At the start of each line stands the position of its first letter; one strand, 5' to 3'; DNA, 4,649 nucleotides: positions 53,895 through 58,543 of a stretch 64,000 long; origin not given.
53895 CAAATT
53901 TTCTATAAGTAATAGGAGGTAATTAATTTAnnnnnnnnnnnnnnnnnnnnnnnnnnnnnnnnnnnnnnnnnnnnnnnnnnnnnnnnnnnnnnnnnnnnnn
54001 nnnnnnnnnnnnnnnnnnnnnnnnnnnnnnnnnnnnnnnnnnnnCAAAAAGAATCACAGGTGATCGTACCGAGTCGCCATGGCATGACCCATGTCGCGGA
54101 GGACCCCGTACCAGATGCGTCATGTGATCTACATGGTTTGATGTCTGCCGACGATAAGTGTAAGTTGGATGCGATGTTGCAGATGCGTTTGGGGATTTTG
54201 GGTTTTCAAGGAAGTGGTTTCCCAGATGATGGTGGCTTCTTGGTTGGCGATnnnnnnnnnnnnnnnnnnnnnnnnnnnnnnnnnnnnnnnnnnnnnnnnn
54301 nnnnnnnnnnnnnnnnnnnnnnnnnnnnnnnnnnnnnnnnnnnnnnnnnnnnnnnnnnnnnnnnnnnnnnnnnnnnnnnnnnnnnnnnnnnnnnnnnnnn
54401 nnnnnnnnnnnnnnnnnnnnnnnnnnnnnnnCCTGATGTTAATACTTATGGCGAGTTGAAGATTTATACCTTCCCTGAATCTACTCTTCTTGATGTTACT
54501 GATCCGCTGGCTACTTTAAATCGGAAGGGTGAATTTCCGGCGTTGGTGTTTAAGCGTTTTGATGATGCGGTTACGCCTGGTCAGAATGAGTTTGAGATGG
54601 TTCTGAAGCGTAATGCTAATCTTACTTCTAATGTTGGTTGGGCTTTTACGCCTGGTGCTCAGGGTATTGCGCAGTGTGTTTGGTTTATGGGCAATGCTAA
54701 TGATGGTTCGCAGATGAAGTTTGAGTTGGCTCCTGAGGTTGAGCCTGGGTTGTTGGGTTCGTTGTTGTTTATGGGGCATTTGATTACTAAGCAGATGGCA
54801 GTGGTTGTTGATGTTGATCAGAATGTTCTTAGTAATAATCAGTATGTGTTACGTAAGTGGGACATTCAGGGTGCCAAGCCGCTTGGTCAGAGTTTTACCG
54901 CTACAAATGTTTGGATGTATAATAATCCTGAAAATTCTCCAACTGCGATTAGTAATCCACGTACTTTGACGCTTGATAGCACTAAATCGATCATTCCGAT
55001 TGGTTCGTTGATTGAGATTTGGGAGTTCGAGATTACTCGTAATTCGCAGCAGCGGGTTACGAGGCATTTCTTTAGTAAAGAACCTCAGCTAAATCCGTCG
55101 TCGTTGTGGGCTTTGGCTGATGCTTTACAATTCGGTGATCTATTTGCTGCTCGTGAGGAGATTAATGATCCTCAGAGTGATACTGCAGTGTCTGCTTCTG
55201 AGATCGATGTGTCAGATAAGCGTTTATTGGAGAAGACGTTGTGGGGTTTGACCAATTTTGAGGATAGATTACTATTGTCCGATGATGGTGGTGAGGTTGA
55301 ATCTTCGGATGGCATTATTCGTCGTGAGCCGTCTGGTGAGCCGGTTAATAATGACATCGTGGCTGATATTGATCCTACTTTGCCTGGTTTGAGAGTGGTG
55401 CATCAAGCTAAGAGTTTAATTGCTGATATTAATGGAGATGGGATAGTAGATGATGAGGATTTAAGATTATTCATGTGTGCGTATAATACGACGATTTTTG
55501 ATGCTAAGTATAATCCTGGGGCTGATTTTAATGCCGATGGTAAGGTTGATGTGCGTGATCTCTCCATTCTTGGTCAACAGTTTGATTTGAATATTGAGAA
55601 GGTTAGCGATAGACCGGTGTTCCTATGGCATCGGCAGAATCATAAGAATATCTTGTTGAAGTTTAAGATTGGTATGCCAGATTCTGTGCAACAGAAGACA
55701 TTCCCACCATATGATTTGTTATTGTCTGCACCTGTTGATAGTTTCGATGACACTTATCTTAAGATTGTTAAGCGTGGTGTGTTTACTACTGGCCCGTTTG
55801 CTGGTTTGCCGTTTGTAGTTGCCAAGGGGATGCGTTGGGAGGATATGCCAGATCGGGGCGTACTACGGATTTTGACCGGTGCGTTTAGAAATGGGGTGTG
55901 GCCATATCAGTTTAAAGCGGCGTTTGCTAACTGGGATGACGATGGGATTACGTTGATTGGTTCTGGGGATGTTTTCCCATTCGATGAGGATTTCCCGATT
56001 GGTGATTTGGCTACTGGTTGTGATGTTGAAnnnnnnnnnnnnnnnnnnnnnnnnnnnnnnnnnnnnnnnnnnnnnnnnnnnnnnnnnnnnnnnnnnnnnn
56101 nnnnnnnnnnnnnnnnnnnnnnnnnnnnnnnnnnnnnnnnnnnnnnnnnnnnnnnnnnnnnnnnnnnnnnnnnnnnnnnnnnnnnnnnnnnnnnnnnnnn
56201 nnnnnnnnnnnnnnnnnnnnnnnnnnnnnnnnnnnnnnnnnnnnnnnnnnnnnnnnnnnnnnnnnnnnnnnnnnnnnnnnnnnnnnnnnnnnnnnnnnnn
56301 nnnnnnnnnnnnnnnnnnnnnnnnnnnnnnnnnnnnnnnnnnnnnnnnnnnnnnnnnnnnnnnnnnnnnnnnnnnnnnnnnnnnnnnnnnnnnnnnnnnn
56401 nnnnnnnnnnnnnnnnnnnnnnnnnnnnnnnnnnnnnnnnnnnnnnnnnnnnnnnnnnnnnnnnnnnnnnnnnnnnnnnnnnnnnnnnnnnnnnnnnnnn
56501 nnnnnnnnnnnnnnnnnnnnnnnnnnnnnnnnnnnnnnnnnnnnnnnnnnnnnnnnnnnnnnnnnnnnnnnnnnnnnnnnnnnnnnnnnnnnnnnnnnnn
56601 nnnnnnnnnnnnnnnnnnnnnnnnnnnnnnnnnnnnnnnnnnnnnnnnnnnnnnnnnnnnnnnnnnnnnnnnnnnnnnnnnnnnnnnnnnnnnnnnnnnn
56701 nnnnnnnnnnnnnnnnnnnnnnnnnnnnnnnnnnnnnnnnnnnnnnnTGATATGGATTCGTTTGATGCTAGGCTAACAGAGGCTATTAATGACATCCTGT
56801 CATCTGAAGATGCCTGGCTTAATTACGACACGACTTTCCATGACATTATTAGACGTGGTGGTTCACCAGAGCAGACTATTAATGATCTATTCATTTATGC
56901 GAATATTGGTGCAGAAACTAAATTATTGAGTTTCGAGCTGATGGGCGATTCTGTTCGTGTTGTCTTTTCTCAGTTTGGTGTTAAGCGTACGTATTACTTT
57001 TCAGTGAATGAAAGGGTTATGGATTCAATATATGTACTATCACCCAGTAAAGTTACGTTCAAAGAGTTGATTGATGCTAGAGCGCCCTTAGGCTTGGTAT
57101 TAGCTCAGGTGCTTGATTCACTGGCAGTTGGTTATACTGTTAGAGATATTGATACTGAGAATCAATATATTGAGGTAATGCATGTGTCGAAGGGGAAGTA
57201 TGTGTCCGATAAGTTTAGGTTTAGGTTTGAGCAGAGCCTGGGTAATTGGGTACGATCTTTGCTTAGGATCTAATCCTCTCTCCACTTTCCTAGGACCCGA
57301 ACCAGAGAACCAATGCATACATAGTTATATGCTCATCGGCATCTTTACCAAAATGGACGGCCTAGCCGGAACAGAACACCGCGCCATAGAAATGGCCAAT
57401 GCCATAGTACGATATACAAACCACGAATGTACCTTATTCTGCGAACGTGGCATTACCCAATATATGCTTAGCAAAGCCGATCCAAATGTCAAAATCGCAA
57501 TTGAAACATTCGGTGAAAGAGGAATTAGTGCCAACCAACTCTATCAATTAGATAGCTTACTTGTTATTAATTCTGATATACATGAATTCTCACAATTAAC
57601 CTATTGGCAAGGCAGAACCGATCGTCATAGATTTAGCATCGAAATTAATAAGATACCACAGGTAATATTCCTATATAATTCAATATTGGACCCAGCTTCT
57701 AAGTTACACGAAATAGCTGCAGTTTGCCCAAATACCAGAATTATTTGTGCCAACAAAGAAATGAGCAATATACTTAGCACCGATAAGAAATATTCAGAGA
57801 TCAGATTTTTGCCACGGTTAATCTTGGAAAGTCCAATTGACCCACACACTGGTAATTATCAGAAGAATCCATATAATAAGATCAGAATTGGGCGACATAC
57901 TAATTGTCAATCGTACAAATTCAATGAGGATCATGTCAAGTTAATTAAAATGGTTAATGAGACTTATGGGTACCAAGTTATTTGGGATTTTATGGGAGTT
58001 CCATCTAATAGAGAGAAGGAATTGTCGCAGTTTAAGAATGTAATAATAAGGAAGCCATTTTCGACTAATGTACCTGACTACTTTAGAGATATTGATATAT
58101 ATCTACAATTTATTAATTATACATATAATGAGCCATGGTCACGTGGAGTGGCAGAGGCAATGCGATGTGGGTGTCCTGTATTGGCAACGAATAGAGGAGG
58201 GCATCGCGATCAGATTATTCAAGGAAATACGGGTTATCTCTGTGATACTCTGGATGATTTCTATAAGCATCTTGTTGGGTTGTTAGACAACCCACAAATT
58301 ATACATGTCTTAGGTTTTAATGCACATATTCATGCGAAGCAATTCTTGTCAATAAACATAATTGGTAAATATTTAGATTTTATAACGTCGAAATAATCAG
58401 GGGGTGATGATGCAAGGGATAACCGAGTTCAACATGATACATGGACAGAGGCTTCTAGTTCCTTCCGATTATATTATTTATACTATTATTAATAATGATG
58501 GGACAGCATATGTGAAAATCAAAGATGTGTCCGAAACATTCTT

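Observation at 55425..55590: Dockerin-like duplicated calcium-binding repeat inside a 939-aa virion protein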

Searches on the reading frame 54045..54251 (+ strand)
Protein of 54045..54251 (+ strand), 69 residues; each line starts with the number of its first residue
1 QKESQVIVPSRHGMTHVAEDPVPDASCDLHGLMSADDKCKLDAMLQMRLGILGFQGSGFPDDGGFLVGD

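Call 88: search_dna_similar(query=window:54045-54251:+, collection=phages, mode=protein, max_evalue=10, max_rows=30)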
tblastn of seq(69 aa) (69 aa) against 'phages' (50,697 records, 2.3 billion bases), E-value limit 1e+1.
Records with a match: 13; places in all: 13; records where one place covers at least 80% of the query: 0.
Best place of each record, by identity: <60% 13.
By first word of the organism name: Serratia 6; Staphylococcus 3; ssRNA 1; Phietavirus 1; Alicyclobacillus 1; Pectobacterium 1.
By host as written in the record: - 3; Serratia marcescens 3; Serratia marcescens D1 2; Staphylococcus aureus subsp. aureus PS187 1; Alicyclobacillus acidoterrestris strain KKP 3133 1; Staphylococcus hyicus 1; Serratia marcescens LVF3 1; Pectobacterium aroidearum strain MO46a 1.
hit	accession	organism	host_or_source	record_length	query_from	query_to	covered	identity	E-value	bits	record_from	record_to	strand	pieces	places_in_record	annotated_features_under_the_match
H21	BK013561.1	ssRNA phage Zoerhiza.4_19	soil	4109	15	69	80%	37.5%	4e+0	30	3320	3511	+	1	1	Zoerhiza.4_19_3: RNA-directed RNA polymerase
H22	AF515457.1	Phietavirus pv187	Staphylococcus aureus subsp. aureus ...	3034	20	46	39%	51.9%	6e+0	30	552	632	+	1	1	putative protein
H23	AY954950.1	Staphylococcus phage 187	-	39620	20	46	39%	51.9%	6e+0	30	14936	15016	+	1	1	ORF019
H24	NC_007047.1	Staphylococcus phage 187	-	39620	20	46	39%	51.9%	6e+0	30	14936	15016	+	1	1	ORF019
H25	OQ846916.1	Alicyclobacillus phage KKP_3916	Alicyclobacillus acidoterrestris strain ...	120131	8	42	51%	40.0%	3e+0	31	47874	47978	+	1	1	hypothetical protein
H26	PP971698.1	Staphylococcus phage Pel11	Staphylococcus hyicus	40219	20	44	36%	56.0%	9e+0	29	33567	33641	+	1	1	tail protein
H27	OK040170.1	Serratia phage BUCT660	Serratia marcescens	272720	1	47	68%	28.0%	1e+1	29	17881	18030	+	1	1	hypothetical protein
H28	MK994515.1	Serratia phage Moabite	Serratia marcescens D1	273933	1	47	68%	28.0%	1e+1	29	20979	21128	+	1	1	hypothetical protein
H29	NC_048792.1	Serratia phage Moabite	Serratia marcescens D1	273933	1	47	68%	28.0%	1e+1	29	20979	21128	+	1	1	hypothetical protein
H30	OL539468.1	Serratia phage vB_SmaM_Haymo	Serratia marcescens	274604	1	47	68%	28.0%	1e+1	29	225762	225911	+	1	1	hypothetical protein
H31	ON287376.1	Serratia phage vB_SmaM-Kodama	Serratia marcescens LVF3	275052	1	47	68%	28.0%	1e+1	29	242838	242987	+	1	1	hypothetical protein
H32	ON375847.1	Pectobacterium phage vB_ParM-25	Pectobacterium aroidearum strain MO46a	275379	1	47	68%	28.0%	1e+1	29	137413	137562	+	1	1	none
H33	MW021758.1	Serratia phage vB_SmaM_Yaphecito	Serratia marcescens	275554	1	47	68%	28.0%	1e+1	29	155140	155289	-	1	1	hypothetical protein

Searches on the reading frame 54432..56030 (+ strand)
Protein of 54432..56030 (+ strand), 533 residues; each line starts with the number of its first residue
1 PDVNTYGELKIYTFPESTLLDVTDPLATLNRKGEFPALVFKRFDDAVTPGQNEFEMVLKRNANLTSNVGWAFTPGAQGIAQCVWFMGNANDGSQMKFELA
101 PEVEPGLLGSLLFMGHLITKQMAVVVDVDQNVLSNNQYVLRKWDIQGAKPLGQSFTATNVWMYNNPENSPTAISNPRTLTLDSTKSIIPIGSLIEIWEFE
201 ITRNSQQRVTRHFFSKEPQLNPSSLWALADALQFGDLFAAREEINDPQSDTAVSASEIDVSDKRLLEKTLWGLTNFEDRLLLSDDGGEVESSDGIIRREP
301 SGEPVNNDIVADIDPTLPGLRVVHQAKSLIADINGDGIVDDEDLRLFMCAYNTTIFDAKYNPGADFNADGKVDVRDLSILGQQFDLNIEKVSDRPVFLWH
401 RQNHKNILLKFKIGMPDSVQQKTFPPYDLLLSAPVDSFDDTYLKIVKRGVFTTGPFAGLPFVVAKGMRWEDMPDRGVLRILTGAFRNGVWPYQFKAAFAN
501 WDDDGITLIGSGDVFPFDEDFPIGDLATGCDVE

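Call 78: predict_structure(alignment_id=A2)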
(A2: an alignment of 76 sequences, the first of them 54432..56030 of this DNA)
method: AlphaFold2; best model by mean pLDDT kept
length: 533 residues; sequences in the alignment: 76
mean_pLDDT: 78.7   pTM: 0.47
mean pLDDT of the five models: 78.7, 76.6, 76.3, 74.7, 71.0
residues with pLDDT >= 90: 138; 70-90: 258; 50-70: 102; < 50: 35
segments of 3 or more residues with pLDDT < 50: 1-4, 235-243, 254-265, 387-390
pLDDT, mean of each block of 10 residues (from residue 1): 60 89 90 90 77 88 86 70 84 83 78 82 94 94 92 94 93 93 89 92 82 92 61 47 53 46 52 67 73 79 69 62 72 87 87 90 89 86 60 64 66 73 74 65 89 93 90 88 82 89 90 88 60 46
secondary structure, 60 per line:
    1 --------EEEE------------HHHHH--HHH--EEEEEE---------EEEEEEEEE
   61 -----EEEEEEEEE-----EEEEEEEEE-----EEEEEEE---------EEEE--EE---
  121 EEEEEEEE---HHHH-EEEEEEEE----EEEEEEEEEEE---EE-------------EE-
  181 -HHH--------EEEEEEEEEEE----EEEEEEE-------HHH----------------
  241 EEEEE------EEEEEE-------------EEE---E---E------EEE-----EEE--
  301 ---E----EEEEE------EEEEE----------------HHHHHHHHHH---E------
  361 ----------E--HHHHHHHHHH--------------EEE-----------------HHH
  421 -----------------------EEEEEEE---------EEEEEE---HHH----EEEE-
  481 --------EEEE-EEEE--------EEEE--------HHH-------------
elements in order: E9-12 H25-29 E37-42 E52-60 E66-74 E80-88 E94-100 E110-113 E121-128 H132-135 E137-144 E149-159 E193-203 E208-214 E241-245 E252-257 E271-273 E288-290 E296-298 E309-313 E320-324 H341-350 H374-383 E398-400 E444-450 E460-465 E476-479 E489-492 E494-497 E506-509

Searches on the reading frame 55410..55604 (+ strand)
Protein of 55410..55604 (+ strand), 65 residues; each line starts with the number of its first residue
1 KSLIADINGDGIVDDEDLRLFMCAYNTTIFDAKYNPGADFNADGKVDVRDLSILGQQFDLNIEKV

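Call 5: search_protein_families(library=pfam, proteins=[window:55410-55604:+], max_evalue=10)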
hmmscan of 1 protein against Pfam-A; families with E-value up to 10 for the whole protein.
seq(65 aa): 8 families
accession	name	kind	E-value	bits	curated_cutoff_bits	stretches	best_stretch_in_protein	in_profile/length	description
PF00404.24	Dockerin_1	-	1.2e-07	32.2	22.9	1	5-57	2-55/57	Dockerin type I domain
PF00036.39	EF-hand_1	-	0.00024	20.9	25.4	1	5-22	9-26/29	EF hand domain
PF13202.12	EF-hand_5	-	0.0007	19.4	25.9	2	5-22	8-25/25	EF hand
PF13405.12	EF-hand_6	-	0.0038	17.3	25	1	5-23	9-27/30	EF-hand domain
PF01839.29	FG-GAP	-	0.0044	17.3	22.1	2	38-48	8-18/37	FG-GAP repeat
PF13517.12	FG-GAP_3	-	0.012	16.6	26.9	2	38-48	49-59/61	FG-GAP-like repeat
PF13499.12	EF-hand_7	-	0.15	12.9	30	0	38-54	11-28/67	EF-hand domain pair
PF13833.12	EF-hand_8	-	0.19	12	28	1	5-19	34-48/54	EF-hand domain pair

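Call 58: search_dna_similar(query=window:55410-55604:+, collection=phages, mode=protein, max_evalue=0.01, max_rows=30)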
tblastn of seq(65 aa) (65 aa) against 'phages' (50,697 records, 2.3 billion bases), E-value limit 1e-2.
No match.

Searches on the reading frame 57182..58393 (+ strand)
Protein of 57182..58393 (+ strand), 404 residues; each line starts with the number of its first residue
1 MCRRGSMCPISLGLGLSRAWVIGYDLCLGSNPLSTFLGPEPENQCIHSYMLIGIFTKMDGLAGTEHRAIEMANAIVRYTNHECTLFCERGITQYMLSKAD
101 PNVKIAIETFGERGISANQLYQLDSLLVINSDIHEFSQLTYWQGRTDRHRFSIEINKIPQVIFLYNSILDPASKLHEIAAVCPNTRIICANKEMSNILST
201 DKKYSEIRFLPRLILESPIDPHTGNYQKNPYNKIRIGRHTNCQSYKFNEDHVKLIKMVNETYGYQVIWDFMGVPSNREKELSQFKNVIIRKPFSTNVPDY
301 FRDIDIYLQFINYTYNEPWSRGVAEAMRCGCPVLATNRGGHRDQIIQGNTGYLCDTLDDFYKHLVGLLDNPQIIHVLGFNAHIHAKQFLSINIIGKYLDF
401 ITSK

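Call 11: search_protein_families(library=pfam, proteins=[window:57182-58393:+], max_evalue=0.01)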
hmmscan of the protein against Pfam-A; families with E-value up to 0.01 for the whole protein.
window:57182-58393:+ (404 aa): 2 families
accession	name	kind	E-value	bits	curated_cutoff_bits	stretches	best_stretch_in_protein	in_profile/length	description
PF00534.26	Glycos_transf_1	-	1.5e-11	44.6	26.4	1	290-371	80-159/172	Glycosyl transferases group 1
PF13692.12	Glyco_trans_1_4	-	2.8e-10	41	27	1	277-370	45-142/142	Glycosyl transferases group 1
